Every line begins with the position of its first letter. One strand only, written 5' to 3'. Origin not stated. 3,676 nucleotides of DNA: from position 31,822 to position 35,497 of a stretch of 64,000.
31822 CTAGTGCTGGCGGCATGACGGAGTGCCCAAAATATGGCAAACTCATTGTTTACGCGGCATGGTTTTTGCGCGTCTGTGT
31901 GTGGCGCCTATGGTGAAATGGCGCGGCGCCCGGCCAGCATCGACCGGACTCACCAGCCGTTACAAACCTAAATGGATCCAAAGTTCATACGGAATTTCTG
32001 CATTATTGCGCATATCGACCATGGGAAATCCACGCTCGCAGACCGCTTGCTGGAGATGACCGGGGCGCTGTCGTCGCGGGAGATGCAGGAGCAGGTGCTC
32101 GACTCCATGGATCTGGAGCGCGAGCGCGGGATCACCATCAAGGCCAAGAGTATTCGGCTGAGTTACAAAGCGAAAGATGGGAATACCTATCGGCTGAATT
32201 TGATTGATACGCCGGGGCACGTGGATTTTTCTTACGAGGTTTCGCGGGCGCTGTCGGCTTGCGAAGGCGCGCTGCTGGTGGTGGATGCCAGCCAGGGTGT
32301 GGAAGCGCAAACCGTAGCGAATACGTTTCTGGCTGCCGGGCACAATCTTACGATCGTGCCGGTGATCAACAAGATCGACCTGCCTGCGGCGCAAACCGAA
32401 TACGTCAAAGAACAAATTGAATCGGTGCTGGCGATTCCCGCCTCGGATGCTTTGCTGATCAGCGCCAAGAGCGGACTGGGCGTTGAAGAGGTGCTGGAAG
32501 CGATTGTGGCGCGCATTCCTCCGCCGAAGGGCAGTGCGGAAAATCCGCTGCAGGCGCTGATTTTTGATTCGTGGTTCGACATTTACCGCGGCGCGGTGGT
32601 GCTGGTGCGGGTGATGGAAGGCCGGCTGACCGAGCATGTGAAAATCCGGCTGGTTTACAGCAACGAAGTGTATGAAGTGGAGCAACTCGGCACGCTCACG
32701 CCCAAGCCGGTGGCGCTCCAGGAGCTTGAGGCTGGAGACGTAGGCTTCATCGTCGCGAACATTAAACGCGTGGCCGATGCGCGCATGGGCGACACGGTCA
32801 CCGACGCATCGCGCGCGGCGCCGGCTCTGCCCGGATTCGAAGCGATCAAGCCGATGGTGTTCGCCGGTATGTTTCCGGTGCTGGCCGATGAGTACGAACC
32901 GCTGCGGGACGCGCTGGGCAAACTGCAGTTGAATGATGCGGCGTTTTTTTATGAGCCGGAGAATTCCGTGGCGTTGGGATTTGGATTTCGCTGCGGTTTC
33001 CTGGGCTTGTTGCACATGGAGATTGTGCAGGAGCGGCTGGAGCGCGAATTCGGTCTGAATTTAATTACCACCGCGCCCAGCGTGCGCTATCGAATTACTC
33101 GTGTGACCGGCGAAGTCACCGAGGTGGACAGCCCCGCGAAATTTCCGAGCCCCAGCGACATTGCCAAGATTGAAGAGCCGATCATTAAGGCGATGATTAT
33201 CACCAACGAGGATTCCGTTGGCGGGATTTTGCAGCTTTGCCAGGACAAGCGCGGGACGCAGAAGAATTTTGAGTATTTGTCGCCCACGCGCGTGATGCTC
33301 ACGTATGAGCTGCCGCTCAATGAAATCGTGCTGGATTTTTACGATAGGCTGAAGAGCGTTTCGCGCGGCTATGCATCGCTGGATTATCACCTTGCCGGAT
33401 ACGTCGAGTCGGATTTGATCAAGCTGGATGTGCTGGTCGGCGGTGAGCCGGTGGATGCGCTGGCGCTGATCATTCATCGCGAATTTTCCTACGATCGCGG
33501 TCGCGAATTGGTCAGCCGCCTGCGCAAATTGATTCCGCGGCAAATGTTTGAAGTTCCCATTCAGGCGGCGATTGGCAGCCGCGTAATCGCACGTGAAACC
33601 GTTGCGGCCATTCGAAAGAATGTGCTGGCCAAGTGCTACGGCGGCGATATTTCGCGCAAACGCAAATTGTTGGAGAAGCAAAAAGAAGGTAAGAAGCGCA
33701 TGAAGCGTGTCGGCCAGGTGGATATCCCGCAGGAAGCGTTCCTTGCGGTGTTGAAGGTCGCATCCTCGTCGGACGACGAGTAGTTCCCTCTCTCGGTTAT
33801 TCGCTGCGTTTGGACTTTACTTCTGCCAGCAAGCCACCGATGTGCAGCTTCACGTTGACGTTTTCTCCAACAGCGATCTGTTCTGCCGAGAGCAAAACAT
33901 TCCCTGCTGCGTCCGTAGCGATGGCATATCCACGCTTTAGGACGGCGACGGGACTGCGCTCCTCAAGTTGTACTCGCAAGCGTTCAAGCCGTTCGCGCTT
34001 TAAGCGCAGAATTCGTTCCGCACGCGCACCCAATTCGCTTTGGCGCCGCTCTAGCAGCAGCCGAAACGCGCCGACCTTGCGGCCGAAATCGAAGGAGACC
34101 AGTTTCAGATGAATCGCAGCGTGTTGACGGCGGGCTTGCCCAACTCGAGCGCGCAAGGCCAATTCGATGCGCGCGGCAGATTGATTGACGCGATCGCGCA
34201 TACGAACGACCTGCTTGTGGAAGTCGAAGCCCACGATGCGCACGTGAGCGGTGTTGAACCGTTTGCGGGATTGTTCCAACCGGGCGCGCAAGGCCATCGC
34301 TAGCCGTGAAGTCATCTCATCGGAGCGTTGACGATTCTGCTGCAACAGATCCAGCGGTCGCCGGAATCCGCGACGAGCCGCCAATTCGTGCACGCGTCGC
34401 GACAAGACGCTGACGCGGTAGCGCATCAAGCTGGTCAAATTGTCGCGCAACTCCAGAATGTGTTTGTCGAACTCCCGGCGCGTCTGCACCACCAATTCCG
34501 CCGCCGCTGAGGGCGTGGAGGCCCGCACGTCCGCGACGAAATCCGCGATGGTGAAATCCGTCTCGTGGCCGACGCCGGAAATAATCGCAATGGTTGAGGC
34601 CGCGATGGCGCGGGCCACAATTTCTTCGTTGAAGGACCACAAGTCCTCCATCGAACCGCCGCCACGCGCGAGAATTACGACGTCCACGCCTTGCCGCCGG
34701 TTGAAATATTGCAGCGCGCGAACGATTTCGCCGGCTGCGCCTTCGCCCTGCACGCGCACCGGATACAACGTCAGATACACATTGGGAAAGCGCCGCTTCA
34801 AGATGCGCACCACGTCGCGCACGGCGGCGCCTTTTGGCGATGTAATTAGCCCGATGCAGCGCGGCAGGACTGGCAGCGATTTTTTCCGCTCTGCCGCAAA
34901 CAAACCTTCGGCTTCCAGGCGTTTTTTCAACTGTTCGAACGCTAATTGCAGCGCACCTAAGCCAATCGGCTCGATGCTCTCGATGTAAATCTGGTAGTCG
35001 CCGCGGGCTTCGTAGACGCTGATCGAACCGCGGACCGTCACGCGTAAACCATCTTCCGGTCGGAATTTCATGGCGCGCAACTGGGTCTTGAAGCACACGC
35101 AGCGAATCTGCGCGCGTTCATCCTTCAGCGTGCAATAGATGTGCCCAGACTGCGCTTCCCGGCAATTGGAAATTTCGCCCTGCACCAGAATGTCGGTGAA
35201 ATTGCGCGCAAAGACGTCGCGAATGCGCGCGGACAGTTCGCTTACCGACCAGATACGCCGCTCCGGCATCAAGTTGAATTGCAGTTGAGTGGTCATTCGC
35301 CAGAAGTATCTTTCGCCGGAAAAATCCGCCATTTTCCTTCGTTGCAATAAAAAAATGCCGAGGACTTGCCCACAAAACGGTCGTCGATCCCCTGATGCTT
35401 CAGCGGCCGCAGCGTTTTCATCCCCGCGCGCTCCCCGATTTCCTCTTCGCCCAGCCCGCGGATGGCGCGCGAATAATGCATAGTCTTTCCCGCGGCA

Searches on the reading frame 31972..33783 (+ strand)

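Call 58: search_protein_families(library=pfam, proteins=[window:31972-33783:+], max_evalue=0.00001)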
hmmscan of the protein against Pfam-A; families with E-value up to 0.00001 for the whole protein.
window:31972-33783:+ (603 aa): 4 families
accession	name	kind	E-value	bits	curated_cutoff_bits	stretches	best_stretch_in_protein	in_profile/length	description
PF00009.33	GTP_EFTU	-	4.1e-56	190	26.5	1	6-183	3-187/188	Elongation factor Tu GTP binding domain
PF06421.17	LepA_C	-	6.7e-50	168.1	29.7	1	490-595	2-107/107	GTP-binding protein LepA C-terminus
PF00679.30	EFG_C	-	1.6e-17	63.7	27.9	1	400-483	2-84/89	Elongation factor G C-terminus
PF03144.31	GTP_EFTU_D2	-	2e-08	34.9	30.3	1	207-277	1-73/73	Elongation factor Tu domain 2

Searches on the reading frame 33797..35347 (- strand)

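Call 58: search_protein_families(library=pfam, proteins=[window:33797-35347:-], max_evalue=0.00001)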
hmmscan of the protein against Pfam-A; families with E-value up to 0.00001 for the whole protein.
window:33797-35347:- (516 aa): 3 families
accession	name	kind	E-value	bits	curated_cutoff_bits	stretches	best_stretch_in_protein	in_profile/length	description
PF02601.20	Exonuc_VII_L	-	8.8e-101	337.9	35.9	2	149-416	1-266/315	Exonuclease VII, large subunit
PF13742.12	tRNA_anti_2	-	2.1e-33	114.9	27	1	33-126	1-95/95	OB-fold nucleic acid binding domain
PF01336.31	tRNA_anti-codon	-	3.6e-14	52.9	27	1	54-128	2-75/75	OB-fold nucleic acid binding domain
